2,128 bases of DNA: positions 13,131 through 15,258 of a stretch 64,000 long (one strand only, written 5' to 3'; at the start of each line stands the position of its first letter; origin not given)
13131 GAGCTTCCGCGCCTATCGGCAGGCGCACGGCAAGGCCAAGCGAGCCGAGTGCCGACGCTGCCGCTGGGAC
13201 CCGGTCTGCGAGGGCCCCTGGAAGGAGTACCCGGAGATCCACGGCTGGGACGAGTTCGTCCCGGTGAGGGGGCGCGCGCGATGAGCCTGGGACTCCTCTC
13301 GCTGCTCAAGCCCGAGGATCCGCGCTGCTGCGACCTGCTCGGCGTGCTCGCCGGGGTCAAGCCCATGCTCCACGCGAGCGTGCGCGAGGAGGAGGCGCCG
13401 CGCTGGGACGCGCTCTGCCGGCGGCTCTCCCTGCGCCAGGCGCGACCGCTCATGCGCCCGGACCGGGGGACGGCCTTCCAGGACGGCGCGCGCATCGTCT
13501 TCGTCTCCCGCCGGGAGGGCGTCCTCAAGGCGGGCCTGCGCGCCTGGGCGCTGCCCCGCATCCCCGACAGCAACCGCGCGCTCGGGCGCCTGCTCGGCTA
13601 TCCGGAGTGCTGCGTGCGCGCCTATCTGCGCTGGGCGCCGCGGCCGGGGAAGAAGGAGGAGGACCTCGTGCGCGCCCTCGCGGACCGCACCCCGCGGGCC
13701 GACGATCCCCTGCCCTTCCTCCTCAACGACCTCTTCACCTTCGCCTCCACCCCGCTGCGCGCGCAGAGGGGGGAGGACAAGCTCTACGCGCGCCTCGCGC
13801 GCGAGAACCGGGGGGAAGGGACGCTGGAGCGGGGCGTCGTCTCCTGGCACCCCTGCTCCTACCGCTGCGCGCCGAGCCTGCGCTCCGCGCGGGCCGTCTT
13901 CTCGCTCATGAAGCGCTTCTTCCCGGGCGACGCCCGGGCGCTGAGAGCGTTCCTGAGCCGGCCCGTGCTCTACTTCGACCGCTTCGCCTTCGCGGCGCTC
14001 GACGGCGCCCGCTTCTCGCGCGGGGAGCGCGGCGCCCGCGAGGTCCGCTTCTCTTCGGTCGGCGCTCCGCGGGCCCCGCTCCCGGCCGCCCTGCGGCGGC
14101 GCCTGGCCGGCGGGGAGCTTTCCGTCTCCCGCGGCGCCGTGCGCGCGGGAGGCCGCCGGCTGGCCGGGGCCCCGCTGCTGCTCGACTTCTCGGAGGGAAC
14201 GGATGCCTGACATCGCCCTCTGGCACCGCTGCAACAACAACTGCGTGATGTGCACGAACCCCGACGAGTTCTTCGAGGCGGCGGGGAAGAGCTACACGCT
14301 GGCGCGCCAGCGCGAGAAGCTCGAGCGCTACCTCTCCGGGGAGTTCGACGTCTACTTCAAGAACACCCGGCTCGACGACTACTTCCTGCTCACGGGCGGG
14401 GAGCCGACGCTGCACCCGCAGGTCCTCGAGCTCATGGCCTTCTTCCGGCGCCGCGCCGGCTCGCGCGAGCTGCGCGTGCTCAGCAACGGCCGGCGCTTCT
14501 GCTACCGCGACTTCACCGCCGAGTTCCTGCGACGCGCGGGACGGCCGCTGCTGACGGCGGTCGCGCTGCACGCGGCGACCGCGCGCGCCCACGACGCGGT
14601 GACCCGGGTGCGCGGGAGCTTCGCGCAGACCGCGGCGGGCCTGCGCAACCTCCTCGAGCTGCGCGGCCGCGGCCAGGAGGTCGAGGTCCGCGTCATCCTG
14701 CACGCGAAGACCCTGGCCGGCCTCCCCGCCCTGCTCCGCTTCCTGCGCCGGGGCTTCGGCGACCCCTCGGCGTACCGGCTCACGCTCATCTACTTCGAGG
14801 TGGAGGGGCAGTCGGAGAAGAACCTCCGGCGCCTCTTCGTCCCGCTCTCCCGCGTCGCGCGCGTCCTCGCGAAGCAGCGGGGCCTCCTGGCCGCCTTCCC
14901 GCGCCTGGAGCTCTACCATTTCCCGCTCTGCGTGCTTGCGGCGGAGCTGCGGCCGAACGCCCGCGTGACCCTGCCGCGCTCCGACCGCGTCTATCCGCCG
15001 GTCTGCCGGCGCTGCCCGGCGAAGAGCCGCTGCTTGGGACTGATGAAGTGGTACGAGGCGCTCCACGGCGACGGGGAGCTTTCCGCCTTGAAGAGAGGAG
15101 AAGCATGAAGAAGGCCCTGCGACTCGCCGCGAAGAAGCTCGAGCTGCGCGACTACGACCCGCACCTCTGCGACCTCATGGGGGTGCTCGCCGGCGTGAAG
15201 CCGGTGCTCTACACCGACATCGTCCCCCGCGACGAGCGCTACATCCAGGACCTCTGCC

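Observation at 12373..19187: Three radical-SAM + five-cysteine 'GYPECC...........' protein pairs mirrored around an A24-type peptidase: candidate undescribed maturation system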

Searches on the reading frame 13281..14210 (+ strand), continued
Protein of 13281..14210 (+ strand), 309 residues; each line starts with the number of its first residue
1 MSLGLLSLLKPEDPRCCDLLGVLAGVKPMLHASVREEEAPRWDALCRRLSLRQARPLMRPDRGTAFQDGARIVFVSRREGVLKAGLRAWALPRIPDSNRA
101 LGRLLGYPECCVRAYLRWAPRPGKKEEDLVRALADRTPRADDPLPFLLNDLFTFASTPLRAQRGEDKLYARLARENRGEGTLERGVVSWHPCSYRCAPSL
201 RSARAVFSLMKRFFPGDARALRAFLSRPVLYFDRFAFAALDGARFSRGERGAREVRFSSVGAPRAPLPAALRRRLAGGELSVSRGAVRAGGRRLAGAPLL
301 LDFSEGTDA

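Call 61: find_encoding_contigs(protein=P0125, flank=10000, max_places=3)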
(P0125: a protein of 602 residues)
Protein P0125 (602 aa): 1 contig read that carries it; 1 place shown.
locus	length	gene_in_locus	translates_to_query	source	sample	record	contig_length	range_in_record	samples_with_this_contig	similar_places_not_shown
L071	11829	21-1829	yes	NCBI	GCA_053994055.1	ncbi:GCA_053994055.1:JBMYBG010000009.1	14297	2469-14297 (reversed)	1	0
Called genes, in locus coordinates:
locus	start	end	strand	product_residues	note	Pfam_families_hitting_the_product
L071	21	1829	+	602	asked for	PF04055:Radical_SAM, PF04467:DUF483 (faint)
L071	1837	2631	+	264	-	PF01636:APH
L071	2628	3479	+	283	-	PF05148:Methyltransf_8 (faint), PF13489:Methyltransf_23, PF13847:Methyltransf_31, PF08241:Methyltransf_11, PF08242:Methyltransf_12, PF13649:Methyltransf_25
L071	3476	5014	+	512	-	-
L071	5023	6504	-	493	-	PF09852:DUF2079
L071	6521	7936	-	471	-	PF09852:DUF2079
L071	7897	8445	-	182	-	-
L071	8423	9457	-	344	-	PF04055:Radical_SAM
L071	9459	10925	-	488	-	PF04055:Radical_SAM, PF13353:Fer4_12 (weak), PF13186:SPASM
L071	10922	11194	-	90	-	-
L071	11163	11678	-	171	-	PF27806:HxsD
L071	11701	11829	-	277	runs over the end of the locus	PF01478:Peptidase_A24 (weak)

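Call 70: search_protein_families(library=padloc, proteins=[window:13281-14210:+], max_evalue=0.001)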
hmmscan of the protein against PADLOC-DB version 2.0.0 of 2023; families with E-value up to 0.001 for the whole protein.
window:13281-14210:+ (309 aa): 0 families

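Call 84: find_related_loci(query=A1, collection=metagenome_contigs, flank=10000)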
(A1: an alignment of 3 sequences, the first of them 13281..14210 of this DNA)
Query A1 (309 aa) in metagenome_contigs; peptide patterns used: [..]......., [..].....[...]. (x = any residue, [..] = any of these).
485 stretches matched a pattern; 131 encode a relative of the query (tblastn E <= 1e-3); the best 80 are kept; 79 distinct loci.
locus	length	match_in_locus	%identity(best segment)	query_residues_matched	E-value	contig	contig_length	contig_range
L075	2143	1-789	100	47-309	7e-178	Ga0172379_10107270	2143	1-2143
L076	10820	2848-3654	34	2-280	2e-41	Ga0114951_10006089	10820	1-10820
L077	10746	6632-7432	34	3-279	2e-40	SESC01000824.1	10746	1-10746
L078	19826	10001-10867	33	3-304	2e-39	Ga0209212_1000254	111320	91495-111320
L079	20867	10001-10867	33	3-304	2e-39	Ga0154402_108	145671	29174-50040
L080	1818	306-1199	29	6-305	1e-39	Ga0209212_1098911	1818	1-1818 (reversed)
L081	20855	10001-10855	33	3-294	2e-39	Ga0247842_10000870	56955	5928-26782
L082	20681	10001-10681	37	6-240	2e-39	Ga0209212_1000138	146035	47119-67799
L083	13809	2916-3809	29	6-305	3e-39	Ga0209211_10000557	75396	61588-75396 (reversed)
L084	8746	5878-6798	35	13-304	1e-37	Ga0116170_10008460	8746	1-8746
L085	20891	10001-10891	31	6-304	4e-37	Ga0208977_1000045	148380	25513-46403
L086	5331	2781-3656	32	13-304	5e-37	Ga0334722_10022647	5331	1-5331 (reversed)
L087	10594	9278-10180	31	4-304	7e-37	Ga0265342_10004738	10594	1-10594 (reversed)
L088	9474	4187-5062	33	12-303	8e-36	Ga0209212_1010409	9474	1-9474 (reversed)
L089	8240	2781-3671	31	6-304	1e-35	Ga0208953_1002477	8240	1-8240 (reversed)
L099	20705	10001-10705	30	4-242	8e-30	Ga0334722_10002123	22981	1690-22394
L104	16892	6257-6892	25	18-242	3e-19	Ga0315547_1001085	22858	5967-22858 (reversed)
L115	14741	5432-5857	31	99-242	6e-15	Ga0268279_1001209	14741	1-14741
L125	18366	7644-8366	25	18-279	9e-22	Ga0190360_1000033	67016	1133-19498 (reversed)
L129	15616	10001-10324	22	101-242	3e-10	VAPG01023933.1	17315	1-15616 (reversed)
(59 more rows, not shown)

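Call 89: search_protein_families(library=phrogs, proteins=[window:13281-14210:+, P0107, P0125], max_evalue=0.01)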
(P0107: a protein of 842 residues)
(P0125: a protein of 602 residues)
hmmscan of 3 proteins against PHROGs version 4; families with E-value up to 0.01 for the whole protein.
window:13281-14210:+ (309 aa): 0 families

P0107 (842 aa): 3 families
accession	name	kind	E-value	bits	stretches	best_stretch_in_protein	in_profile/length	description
phrog_27238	-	other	8.5e-20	72.2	1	3-234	24-250/338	radical SAM domain-containing protein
phrog_15140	-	other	1.4e-16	61.4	1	12-225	97-315/366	radical SAM domain-containing protein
phrog_9516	-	DNA, RNA and nucleotide metabolism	1.1e-05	26.1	0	417-446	69-98/147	replication initiation protein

P0125 (602 aa): 4 families
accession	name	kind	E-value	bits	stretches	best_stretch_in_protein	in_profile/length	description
phrog_27238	-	other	4.6e-19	69.8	1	10-260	29-261/338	radical SAM domain-containing protein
phrog_1802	-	other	9.6e-14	52.1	1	2-222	42-274/556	radical SAM domain-containing protein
phrog_15140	-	other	7.8e-13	49.1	1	8-176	91-257/366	radical SAM domain-containing protein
phrog_14086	-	other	5e-06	27.1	1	6-251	89-333/353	radical SAM domain-containing protein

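Call 90: search_protein_families(library=pfam, proteins=[P0123, P0126, P0145, P0159, P0161, P0169, P0172, P0154, P0137, P0110], max_evalue=0.01)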
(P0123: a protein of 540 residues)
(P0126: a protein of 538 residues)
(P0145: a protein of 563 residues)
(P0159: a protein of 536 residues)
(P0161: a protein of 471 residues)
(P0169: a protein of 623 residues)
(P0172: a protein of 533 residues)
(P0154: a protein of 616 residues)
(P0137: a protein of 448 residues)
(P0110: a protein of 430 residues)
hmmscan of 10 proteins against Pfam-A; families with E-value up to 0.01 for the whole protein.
P0123 (540 aa): 1 family
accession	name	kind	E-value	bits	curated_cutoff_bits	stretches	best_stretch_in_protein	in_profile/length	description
PF04467.17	DUF483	-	9.5e-06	26.1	25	1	308-405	17-99/122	Protein of unknown function (DUF483)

P0126 (538 aa): 1 family
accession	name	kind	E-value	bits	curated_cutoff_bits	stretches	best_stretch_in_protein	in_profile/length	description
PF04467.17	DUF483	-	1.3e-05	25.7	25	1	351-439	34-111/122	Protein of unknown function (DUF483)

P0145 (563 aa): 1 family
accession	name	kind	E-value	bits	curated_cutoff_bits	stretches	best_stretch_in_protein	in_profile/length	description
PF04467.17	DUF483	-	0.00022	21.6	25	1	379-455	34-99/122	Protein of unknown function (DUF483)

P0159 (536 aa): 1 family
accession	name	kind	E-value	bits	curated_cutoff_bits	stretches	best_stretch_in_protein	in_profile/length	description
PF04467.17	DUF483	-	2.7e-06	27.8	25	1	347-434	31-108/122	Protein of unknown function (DUF483)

P0161 (471 aa): 1 family
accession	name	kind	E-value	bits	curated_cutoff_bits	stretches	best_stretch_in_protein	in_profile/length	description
PF04467.17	DUF483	-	0.0005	20.5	25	1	294-360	36-97/122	Protein of unknown function (DUF483)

P0169 (623 aa): 1 family
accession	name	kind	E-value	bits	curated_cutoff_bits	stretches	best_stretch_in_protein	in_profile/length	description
PF04467.17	DUF483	-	9.7e-06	26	25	1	440-512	37-99/122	Protein of unknown function (DUF483)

P0172 (533 aa): 1 family
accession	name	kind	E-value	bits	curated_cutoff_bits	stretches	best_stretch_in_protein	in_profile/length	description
PF04467.17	DUF483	-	0.0021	18.5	25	1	348-425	34-100/122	Protein of unknown function (DUF483)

P0154 (616 aa): 2 families
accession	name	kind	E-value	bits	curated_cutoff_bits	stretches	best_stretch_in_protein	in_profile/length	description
PF04467.17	DUF483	-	3.4e-10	40.4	25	1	103-203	22-111/122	Protein of unknown function (DUF483)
PF15430.11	SVWC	-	0.00046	20.8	27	0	394-436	22-62/66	Single domain von Willebrand factor type C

P0137 (448 aa): 1 family
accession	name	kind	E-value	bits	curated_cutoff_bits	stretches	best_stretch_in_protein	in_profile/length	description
PF04467.17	DUF483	-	0.00016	22.1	25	1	248-338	24-98/122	Protein of unknown function (DUF483)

P0110 (430 aa): 1 family
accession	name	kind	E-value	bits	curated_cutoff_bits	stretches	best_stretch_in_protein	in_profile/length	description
PF04467.17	DUF483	-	8.9e-06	26.2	25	1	244-315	37-99/122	Protein of unknown function (DUF483)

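Call 95: search_protein_families(library=ncbifam, proteins=[L083:220-615:+, L099:6047-6532:-, L041:4058-4462:-], max_evalue=0.01)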
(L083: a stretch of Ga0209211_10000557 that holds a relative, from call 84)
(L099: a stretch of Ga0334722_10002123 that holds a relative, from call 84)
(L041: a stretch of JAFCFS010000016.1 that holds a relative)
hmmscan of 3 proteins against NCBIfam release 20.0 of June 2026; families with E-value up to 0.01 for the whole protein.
L083:220-615:+ (131 aa): 1 family
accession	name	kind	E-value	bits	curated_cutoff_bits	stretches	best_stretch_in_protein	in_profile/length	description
TIGR03976.1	chp_LLNDYxLRE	equivalog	7.5e-16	58.3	50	1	12-98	2-87/90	His-Xaa-Ser system protein HxsD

L099:6047-6532:- (161 aa): 1 family
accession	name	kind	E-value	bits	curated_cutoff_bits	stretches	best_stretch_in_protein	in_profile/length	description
TIGR03976.1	chp_LLNDYxLRE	equivalog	4.2e-10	39.9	50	1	20-95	8-85/90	His-Xaa-Ser system protein HxsD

L041:4058-4462:- (134 aa): 3 families
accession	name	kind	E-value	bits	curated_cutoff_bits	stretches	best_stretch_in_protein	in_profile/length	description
TIGR03976.1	chp_LLNDYxLRE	equivalog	1.9e-13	50.6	50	1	11-93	3-87/90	His-Xaa-Ser system protein HxsD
NF038315.1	HxsD_rel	equivalog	8.8e-06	25.8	41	1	7-70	1-58/62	HxsD-like protein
TIGR00207.1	fliG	equivalog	0.0054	16.1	226.7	1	43-118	46-118/338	flagellar motor switch protein FliG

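Call 113: predict_structure(alignment_id=A8)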
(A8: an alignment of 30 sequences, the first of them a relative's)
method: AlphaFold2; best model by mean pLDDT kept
length: 602 residues; sequences in the alignment: 30
mean_pLDDT: 86.7   pTM: 0.80
mean pLDDT of the five models: 86.7, 86.3, 82.6, 81.8, 79.9
residues with pLDDT >= 90: 407; 70-90: 116; 50-70: 36; < 50: 43
segments of 3 or more residues with pLDDT < 50: 25-30, 256-260, 264-269, 351-375
pLDDT, mean of each block of 10 residues (from residue 1): 77 76 55 81 92 87 79 98 94 96 98 97 95 98 98 97 97 98 92 94 89 95 97 93 89 59 48 68 93 92 93 85 84 91 79 37 26 48 79 83 93 95 93 93 95 84 86 94 93 96 98 96 97 95 96 96 94 94 93 94 92
secondary structure, 60 per line:
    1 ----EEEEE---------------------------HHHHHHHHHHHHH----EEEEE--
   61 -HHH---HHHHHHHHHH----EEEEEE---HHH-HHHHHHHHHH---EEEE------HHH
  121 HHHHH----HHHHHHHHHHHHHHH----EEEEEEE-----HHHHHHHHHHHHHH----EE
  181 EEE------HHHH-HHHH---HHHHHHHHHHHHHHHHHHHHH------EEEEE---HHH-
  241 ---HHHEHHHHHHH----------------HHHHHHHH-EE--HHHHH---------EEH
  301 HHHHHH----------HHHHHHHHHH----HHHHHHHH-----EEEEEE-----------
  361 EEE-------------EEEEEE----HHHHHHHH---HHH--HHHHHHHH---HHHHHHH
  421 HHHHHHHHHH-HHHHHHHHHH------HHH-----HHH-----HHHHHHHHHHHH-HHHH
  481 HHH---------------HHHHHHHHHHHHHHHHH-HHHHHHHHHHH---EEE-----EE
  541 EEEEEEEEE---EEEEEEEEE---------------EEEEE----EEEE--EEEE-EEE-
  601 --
elements in order: E5-9 H37-49 E54-58 H68-77 E82-87 H95-104 E108-111 H118-125 H130-144 E149-155 H161-174 E179-183 H190-193 H195-198 H202-222 E229-233 H248-254 H271-278 H284-288 H300-306 H317-326 H331-338 E344-349 E361-363 E377-382 H387-394 H403-410 H414-430 H432-441 H464-475 H477-483 H499-515 H517-527 E531-533 E539-549 E553-561 E577-581 E586-589 E592-595 E597-599

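Call 115: fold_search(model_id=the predicted structure, library=pdb)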
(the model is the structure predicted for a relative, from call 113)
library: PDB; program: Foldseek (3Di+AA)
matches with E <= 10: 1686; with E <= 0.001: 129
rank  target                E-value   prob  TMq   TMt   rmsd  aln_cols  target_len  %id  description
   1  6efn                  6.6e-11  1.00  0.33  0.50   3.3       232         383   19  Structure of a RiPP maturase, SkfB (released 2018-10-24)
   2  7tol                  8.1e-10  1.00  0.32  0.38   3.4       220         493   23  X-ray crystal structure of glycerol dibiphytanyl glycerol tetraether - macrocyclic archaeol synthase (GDGT-MAS) from Met (released 2022-08-31)
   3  7tom                  9.1e-10  1.00  0.32  0.38   3.4       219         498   23  X-ray crystal structure of glycerol dibiphytanyl glycerol tetraether - macrocyclic archaeol synthase (GDGT-MAS) from Met (released 2022-08-31)
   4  7vob                  2.0e-09  1.00  0.27  0.48   3.0       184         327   24  The crystal structure of a Radical SAM Enzyme BlsE involved in the Biosynthesis of Blasticidin S (released 2022-05-04)
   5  1tv7_A                8.1e-09  1.00  0.25  0.44   4.1       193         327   27  Structure of the S-adenosylmethionine dependent Enzyme MoaA (released 2004-08-31)
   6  5vsl_A                1.6e-08  1.00  0.30  0.65   3.5       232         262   21  Crystal structure of viperin with bound [4Fe-4S] cluster and S-adenosylhomocysteine (SAH) (released 2017-06-14)
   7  5vsm_A                1.6e-08  1.00  0.30  0.67   2.6       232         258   21  Crystal structure of viperin with bound [4Fe-4S] cluster, 5'-deoxyadenosine, and L-methionine (released 2017-06-14)
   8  2fb2_B                1.9e-08  1.00  0.26  0.46   3.9       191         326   28  Structure of the MoaA Arg17/266/268/Ala triple mutant (released 2006-05-09)
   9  2fb2_A                3.5e-08  1.00  0.26  0.46   3.2       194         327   25  Structure of the MoaA Arg17/266/268/Ala triple mutant (released 2006-05-09)
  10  3cix                  6.1e-08  1.00  0.30  0.49   4.2       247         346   15  X-RAY structure of the [FeFe]-hydrogenase maturase HydE from thermotoga maritima in complex with thiocyanate (released 2008-04-08)
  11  9dgw_A                6.5e-08  1.00  0.29  0.58   6.1       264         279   17  X-ray crystal structure of the Viperin-like enzyme from T. virens with bound CTP and SAM (released 2025-02-12)
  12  6q2q_B                6.8e-08  1.00  0.29  0.57   4.2       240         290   20  Crystal structure of mouse viperin bound to uridine triphosphate and S-adenosylhomocysteine (released 2020-01-22)
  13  3ciw                  6.8e-08  1.00  0.30  0.49   4.6       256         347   16  X-RAY structure of the [FeFe]-hydrogenase maturase HydE from thermotoga maritima (released 2008-04-08)
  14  9dfw_B                7.6e-08  1.00  0.29  0.55   4.5       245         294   18  X-ray crystal structure of an engineered Viperin-like enzyme from T. virens with bound CTP and SAM (released 2025-02-12)
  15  1tv7_B                9.0e-08  1.00  0.25  0.45   4.1       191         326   28  Structure of the S-adenosylmethionine dependent Enzyme MoaA (released 2004-08-31)
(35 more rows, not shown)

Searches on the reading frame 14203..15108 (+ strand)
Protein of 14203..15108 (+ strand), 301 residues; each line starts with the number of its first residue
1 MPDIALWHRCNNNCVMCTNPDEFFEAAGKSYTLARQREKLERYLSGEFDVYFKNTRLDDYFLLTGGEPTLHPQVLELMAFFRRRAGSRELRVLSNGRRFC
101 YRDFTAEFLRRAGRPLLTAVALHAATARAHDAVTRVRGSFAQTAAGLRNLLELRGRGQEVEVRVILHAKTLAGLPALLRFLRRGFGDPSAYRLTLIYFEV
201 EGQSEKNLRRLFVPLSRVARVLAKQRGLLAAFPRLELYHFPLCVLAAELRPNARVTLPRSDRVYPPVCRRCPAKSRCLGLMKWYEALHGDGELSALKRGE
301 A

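Call 4: search_protein_families(library=pfam, proteins=[window:14203-15108:+], max_evalue=0.1)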
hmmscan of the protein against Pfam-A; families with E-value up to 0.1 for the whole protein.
window:14203-15108:+ (301 aa): 2 families
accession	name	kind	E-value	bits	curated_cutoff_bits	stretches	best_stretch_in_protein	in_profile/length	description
PF04055.27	Radical_SAM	-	4.7e-11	43.6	29.5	1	7-157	4-143/166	Radical SAM superfamily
PF13353.11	Fer4_12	-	0.0063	17.3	22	1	8-96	13-91/137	4Fe-4S single cluster domain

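Call 5: search_protein_families(library=ncbifam, proteins=[window:14203-15108:+], max_evalue=0.1)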
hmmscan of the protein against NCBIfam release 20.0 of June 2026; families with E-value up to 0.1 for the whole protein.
window:14203-15108:+ (301 aa): 30 families (the best 25 are shown)
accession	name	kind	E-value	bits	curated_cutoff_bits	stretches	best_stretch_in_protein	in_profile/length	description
TIGR03977.1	rSAM_pair_HxsC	equivalog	1.6e-44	152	267.9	1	8-283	33-291/292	His-Xaa-Ser system radical SAM maturase HxsC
NF038332.1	rSAM_rare_HxsC4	exception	1.6e-19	70.3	500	1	8-184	22-184/335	radical SAM protein HxsC4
TIGR04251.1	SCM_rSAM_ScmF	equivalog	9.6e-12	44.9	400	1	63-153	59-144/353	SynChlorMet cassette radical SAM/SPASM protein ScmF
TIGR02666.1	moaA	equivalog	1.1e-07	31.1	284.05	1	4-155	14-155/336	GTP 3',8-cyclase MoaA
NF049973.1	radical_Rv1681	equivalog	2.4e-06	26.7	380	1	61-181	122-234/326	Rv1681 family radical SAM protein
TIGR02668.1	moaA_archaeal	equivalog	2.6e-06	26.6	325.25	1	4-225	14-213/303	GTP 3',8-cyclase MoaA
NF012164.0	AlbA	equivalog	3.8e-06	25.6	850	1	5-150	118-247/442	subtilosin maturase AlbA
TIGR04250.1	SCM_rSAM_ScmE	equivalog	4.5e-06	25.8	400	1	3-188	6-172/358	SynChlorMet cassette radical SAM/SPASM protein ScmE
TIGR04545.1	rSAM_ahbD_hemeb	equivalog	6.5e-06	25.8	500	1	60-178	49-159/339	heme b synthase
TIGR04466.1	rSAM_BlsE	equivalog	4.1e-05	23.2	400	1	8-153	11-137/327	cytosylglucuronate decarboxylase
TIGR04051.1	rSAM_NirJ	equivalog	4.5e-05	22.6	515.45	1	61-182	52-164/354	heme d1 biosynthesis radical SAM protein NirJ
TIGR04053.2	TIGR04053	equivalog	5.1e-05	22.7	395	1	60-181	59-173/366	TIGR04053 family radical SAM/SPASM domain-containing protein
TIGR04340.1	rSAM_ACGX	hypoth_equivalog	0.00014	21.2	400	1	9-177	12-165/341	radical SAM/SPASM domain protein, ACGX system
NF038283.1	viperin_w_prok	equivalog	0.00028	20.1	180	1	6-99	8-95/281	viperin family antiviral radical SAM protein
NF033640.1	N_Twi_rSAM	subfamily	0.00029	20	170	1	4-99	115-216/398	twitch domain-containing radical SAM protein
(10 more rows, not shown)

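Call 70: search_protein_families(library=padloc, proteins=[window:14203-15108:+], max_evalue=0.001)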
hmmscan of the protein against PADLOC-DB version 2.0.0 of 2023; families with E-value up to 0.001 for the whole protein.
window:14203-15108:+ (301 aa): 1 family
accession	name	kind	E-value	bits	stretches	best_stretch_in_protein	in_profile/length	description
PDLC02903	pVip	-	7.9e-05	20.2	1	6-99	6-81/257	Viperins not associated with kinases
